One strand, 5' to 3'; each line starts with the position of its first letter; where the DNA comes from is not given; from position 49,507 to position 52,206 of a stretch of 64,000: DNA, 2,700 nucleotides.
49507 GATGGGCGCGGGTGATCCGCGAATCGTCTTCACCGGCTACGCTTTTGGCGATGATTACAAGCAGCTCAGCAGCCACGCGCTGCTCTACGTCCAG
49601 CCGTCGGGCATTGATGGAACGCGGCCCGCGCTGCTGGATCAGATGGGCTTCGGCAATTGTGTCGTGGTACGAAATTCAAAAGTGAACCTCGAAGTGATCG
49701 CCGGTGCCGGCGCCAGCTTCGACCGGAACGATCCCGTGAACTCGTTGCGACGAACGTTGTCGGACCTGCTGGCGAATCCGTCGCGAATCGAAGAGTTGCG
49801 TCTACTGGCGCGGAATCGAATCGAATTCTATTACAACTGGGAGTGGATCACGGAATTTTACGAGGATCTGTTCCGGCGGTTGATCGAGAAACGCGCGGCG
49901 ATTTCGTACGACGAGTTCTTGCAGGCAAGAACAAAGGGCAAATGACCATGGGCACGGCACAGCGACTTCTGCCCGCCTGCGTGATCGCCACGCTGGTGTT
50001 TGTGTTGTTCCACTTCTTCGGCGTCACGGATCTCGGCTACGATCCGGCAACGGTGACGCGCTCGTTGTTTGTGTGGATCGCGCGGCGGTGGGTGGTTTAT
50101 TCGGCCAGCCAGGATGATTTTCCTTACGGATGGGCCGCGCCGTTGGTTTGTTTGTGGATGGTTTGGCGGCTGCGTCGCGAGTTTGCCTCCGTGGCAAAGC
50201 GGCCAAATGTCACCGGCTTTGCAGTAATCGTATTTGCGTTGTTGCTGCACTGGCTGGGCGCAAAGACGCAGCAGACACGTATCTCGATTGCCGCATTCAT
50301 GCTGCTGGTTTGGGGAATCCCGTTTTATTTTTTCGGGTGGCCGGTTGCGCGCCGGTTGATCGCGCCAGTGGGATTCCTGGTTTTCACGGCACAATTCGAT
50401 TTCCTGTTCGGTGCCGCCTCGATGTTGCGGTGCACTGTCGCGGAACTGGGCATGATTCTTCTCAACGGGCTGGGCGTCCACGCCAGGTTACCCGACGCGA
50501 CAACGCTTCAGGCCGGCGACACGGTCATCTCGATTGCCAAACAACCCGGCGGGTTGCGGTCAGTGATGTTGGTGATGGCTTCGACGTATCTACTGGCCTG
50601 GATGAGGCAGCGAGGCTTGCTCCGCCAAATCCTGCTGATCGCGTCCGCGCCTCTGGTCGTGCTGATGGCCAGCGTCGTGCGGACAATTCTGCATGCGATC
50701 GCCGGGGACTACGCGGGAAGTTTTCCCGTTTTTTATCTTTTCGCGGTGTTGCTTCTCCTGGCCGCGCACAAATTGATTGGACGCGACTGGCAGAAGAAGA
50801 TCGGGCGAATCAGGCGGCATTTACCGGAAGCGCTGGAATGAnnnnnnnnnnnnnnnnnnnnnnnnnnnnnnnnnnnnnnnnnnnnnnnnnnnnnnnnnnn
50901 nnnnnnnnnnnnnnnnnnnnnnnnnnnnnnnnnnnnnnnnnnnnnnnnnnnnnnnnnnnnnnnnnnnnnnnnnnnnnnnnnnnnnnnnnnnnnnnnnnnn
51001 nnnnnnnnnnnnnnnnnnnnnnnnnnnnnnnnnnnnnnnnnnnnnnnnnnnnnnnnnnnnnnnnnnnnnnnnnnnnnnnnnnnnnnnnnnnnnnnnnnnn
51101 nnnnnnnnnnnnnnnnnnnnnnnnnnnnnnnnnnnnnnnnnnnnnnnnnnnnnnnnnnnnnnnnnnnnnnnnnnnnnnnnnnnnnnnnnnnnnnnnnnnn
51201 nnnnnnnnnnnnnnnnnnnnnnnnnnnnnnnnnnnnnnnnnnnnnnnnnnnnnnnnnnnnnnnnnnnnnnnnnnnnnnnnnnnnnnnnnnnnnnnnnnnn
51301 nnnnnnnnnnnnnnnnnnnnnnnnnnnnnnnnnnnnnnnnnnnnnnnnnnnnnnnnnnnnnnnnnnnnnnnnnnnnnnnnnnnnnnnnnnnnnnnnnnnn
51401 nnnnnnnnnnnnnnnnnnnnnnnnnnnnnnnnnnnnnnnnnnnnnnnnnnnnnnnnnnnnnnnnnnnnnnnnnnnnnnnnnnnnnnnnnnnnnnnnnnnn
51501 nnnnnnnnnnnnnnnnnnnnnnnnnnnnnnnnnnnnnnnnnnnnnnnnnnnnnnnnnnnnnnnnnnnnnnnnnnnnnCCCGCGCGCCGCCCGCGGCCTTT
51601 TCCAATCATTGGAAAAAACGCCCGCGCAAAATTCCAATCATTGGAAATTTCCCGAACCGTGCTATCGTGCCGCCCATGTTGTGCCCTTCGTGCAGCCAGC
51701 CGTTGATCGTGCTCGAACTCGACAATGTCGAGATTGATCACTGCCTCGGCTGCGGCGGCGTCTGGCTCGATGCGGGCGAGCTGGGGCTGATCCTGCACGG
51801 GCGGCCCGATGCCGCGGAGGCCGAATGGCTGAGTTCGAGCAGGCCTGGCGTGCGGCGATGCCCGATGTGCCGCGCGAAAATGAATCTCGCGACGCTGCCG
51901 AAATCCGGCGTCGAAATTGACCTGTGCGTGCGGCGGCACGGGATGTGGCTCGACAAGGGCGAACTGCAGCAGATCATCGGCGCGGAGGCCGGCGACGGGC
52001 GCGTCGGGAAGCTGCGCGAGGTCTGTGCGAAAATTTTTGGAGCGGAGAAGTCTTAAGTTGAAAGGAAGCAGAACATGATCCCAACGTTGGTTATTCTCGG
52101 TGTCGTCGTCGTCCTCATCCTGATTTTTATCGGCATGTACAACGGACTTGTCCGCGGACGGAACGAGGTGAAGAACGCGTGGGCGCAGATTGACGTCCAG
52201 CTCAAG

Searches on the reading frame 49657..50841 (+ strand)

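Call 17: search_protein_families(library=pfam, proteins=[window:49657-50841:+])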
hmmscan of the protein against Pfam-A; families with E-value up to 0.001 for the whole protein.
window:49657-50841:+ (394 aa): 1 family
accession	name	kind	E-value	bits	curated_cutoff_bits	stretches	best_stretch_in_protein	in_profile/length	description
PF09721.15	Exosortase_EpsH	-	1.1e-21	77.8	25.7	1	135-354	9-223/254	Transmembrane exosortase (Exosortase_EpsH)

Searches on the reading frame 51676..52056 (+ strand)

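Call 19: search_protein_families(library=pfam, proteins=[window:51676-52056:+])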
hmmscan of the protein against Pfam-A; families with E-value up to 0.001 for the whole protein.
window:51676-52056:+ (126 aa): 1 family
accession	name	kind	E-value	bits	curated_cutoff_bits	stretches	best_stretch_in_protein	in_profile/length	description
PF13453.11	Zn_ribbon_TFIIB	-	3.4e-24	84.4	22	2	3-36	2-35/41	Transcription factor zinc-finger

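Call 53: search_protein_families(library=ncbifam, proteins=[window:51676-52056:+], max_evalue=0.01)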
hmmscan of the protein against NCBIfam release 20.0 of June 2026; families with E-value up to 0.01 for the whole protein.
window:51676-52056:+ (126 aa): 1 family
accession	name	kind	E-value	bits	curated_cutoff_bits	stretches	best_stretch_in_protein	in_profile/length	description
TIGR02443.1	TIGR02443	equivalog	0.0064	16.3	49.45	0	3-27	12-38/59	YheV family putative zinc ribbon protein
